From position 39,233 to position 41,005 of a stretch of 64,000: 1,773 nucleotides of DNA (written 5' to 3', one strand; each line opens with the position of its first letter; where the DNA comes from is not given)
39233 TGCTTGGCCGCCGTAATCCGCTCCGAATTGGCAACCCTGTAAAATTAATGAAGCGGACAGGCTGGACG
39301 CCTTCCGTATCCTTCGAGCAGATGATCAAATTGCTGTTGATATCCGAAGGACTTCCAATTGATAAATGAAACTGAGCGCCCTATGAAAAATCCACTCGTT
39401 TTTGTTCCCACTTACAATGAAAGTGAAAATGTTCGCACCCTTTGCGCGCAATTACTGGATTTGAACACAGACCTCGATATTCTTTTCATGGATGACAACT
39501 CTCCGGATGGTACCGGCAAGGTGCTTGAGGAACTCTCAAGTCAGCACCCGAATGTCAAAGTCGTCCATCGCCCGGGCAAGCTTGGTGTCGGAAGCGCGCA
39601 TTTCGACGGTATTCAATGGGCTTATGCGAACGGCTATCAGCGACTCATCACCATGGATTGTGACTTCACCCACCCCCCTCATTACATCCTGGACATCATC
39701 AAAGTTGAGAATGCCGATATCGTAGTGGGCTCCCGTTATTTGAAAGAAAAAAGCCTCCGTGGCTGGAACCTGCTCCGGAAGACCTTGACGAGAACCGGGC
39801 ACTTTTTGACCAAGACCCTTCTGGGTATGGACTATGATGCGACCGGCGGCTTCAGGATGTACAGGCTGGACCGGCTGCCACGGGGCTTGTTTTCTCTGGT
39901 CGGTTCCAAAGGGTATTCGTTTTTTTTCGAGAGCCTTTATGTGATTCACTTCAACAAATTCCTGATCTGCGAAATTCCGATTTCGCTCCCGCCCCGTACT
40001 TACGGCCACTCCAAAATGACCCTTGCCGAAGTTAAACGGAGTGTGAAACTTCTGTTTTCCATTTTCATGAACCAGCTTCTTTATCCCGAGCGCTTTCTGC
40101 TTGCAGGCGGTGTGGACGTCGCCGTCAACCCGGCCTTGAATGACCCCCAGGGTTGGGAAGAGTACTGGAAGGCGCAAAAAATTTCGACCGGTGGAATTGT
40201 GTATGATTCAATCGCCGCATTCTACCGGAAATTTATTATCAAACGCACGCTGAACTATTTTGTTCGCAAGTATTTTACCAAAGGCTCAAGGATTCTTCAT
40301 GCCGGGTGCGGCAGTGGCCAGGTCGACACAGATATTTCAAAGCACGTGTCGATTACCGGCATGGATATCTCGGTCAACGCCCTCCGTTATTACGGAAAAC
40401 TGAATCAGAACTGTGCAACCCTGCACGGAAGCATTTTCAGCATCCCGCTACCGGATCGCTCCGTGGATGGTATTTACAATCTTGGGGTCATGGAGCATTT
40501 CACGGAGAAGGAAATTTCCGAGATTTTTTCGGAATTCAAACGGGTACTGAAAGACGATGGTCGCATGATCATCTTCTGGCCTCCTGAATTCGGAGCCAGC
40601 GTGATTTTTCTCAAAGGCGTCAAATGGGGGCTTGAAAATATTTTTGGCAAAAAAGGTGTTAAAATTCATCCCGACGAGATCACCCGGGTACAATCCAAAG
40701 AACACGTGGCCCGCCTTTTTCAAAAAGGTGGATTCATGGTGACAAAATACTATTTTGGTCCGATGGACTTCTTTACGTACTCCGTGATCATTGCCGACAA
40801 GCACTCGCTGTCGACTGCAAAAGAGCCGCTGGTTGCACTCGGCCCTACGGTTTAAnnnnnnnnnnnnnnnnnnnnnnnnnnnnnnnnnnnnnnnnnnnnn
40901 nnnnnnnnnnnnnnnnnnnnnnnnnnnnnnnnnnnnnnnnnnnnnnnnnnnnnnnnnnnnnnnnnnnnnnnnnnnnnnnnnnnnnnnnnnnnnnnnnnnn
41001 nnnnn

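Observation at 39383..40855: Rosetta-stone fusion of a DPM1/Ppm1-type polyprenyl-phosphate mannose synthase with a SAM methyltransferase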

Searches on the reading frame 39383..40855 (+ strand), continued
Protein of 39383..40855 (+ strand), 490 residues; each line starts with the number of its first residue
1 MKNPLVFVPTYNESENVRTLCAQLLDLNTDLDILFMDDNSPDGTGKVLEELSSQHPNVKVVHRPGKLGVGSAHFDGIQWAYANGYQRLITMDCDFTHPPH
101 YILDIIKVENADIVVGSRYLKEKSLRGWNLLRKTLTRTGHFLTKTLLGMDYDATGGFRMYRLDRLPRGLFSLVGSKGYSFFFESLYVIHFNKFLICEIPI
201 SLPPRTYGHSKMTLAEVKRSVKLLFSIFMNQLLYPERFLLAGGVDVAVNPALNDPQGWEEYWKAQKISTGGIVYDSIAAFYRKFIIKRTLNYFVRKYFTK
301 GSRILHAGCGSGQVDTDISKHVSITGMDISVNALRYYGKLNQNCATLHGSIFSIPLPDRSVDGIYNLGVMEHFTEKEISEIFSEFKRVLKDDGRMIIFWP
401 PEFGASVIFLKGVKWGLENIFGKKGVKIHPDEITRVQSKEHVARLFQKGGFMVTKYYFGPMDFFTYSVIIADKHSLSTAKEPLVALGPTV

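Call 73: list_cluster_members(proteins=[window:39383-40855:+])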
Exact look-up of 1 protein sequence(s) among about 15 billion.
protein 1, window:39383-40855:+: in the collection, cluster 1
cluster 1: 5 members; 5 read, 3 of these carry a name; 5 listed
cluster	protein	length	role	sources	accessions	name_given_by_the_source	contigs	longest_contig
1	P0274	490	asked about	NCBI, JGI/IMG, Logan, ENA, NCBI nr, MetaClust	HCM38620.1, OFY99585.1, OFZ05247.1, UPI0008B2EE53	MAG: hypothetical protein A2Z97_09960 [Bdellovibrionales bacterium GWB1_52_6] | status=active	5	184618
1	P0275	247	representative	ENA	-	-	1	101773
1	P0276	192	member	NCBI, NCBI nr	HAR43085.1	MAG TPA: hypothetical protein DCS07_10735, partial [Bdellovibrionales bacterium] | hypothetical protein [Bdellovibrionales bacterium]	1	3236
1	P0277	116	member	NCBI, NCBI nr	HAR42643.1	MAG TPA: dolichyl-phosphate beta-D-mannosyltransferase, partial [Bdellovibrionales ... | dolichyl-phosphate beta-D-mannosyltransferase [Bdellovibrionales bacterium]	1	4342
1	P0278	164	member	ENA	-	-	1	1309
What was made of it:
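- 39383..40855 (+): Fusion gene (490 aa from the ATG). An alternative TTG start at 39359 has AGGA 7 nt upstream and would overlap the preceding gene by 11 nt. NCBI names it 'hypothetical protein A2Z97_09960', Bdellovibrionales bacterium GWB1_52_6 (call 73).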

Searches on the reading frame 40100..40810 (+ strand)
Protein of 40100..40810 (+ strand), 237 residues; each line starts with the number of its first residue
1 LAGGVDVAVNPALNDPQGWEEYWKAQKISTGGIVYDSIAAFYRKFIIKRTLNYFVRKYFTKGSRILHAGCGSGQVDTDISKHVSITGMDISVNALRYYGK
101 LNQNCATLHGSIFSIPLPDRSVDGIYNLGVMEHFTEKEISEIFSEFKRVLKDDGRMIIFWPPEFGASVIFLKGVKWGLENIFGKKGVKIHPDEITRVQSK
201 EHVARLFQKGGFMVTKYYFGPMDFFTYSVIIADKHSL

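Call 44: search_protein_representatives(protein=window:40100-40810:+)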
Query: 237 residues. Proteins with E-value up to 0.001 (for the whole library): 6491; up to 1e-10: 309; up to 1e-30: 100. The best 150 are listed.
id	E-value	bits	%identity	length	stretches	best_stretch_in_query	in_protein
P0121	8.9e-81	287.4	56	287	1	10-235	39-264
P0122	4.9e-80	284.9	58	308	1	6-234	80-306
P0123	2.0e-78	279.7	63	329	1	14-234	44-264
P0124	5.5e-69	248.8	53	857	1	18-234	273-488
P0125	1.9e-65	237.2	57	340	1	39-234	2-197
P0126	6.8e-64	232.1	51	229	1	15-236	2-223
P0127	1.7e-63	230.8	49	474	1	11-236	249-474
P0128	4.1e-63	229.5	49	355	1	9-234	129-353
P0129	1.9e-60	220.8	48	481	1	13-234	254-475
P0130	1.6e-59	217.7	45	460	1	10-234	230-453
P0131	1.2e-58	214.9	44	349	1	16-234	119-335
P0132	6.9e-58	212.4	44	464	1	11-234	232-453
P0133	1.1e-57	211.7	44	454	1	6-234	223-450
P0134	1.8e-57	211.0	45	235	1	15-234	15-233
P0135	8.1e-57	208.9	46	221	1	18-234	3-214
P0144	5.5e-52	193.1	42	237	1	14-235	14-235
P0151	1.0e-49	185.7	41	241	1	14-234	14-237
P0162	7.3e-46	173.1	36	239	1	17-234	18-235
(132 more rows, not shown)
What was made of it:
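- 40130..40810 (+): Class I SAM-dependent methyltransferase domain (aa about 250-476): motif I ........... 305-315, beta2 Asp328, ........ 366-373, FWPPEFG 398-404, HPDE 429-432. Family also found as stand-alone proteins of about 220-240 aa (call 44).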

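Call 45: find_encoding_contigs(protein=P0126, flank=8000, max_places=2)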
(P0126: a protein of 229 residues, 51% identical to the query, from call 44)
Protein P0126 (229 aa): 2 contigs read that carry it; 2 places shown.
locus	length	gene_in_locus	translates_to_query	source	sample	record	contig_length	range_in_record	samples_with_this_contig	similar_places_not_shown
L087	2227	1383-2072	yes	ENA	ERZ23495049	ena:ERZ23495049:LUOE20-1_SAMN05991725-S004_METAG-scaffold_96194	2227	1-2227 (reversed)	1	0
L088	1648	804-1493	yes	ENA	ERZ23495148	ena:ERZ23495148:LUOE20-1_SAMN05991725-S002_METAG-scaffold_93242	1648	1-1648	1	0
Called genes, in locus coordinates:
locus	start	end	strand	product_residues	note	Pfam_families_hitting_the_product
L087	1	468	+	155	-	?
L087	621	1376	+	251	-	PF00535:Glycos_transf_2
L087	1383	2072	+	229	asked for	PF13489:Methyltransf_23 (weak), PF02353:CMAS (weak), PF13847:Methyltransf_31 (weak), PF08241:Methyltransf_11, PF08242:Methyltransf_12 (weak), PF13649:Methyltransf_25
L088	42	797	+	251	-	PF00535:Glycos_transf_2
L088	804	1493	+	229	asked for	PF13489:Methyltransf_23 (weak), PF02353:CMAS (weak), PF13847:Methyltransf_31 (weak), PF08241:Methyltransf_11, PF08242:Methyltransf_12 (weak), PF13649:Methyltransf_25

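Call 46: find_encoding_contigs(protein=P0134, flank=8000, max_places=2)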
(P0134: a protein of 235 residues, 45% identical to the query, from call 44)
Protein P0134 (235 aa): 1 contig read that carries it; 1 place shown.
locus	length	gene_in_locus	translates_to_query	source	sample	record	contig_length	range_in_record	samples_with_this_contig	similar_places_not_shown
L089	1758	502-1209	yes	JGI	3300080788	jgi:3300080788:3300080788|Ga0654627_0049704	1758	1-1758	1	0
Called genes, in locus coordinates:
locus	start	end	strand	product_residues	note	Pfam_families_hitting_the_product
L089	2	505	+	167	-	?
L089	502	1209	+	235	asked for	PF13489:Methyltransf_23 (weak), PF08241:Methyltransf_11, PF08242:Methyltransf_12 (weak), PF13649:Methyltransf_25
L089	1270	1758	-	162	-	?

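Call 48: find_encoding_contigs(protein=P0144, flank=8000, max_places=2)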
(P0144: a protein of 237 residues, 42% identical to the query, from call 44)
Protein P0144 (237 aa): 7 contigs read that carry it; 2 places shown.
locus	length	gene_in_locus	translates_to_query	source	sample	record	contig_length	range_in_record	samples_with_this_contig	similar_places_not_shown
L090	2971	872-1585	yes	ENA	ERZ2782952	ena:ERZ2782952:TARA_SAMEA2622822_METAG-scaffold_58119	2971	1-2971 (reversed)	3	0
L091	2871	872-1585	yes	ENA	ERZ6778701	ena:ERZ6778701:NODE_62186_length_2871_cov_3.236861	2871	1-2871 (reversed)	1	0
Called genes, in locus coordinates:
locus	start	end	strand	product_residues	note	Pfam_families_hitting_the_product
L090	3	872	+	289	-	?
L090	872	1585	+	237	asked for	PF13489:Methyltransf_23 (weak), PF02353:CMAS, PF08241:Methyltransf_11, PF08242:Methyltransf_12, PF13649:Methyltransf_25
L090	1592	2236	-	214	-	PF04955:HupE_UreJ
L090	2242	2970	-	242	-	?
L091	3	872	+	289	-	?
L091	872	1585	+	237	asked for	PF13489:Methyltransf_23 (weak), PF02353:CMAS, PF08241:Methyltransf_11, PF08242:Methyltransf_12, PF13649:Methyltransf_25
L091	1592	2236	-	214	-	PF04955:HupE_UreJ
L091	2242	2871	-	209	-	?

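Call 49: find_encoding_contigs(protein=P0162, flank=8000, max_places=2)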
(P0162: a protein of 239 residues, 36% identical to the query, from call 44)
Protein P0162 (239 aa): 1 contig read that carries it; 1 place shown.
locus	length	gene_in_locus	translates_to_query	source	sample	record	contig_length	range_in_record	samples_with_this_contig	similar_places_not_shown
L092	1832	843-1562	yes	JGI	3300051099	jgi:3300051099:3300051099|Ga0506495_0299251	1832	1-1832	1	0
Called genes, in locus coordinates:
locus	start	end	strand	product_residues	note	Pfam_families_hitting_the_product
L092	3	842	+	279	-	?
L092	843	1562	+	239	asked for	PF13489:Methyltransf_23 (weak), PF08241:Methyltransf_11, PF08242:Methyltransf_12, PF13649:Methyltransf_25, PF13847:Methyltransf_31 (weak)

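Call 50: find_encoding_contigs(protein=P0151, flank=8000, max_places=2)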
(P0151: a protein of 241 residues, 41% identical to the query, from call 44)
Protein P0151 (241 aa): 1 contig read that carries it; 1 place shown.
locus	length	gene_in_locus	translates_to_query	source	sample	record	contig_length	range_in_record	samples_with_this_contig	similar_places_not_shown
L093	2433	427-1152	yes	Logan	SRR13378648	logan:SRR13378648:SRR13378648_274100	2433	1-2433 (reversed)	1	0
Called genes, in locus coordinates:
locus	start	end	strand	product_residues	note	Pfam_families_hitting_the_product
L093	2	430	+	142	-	?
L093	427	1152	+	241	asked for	PF13489:Methyltransf_23, PF13649:Methyltransf_25, PF08241:Methyltransf_11, PF08242:Methyltransf_12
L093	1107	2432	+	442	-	?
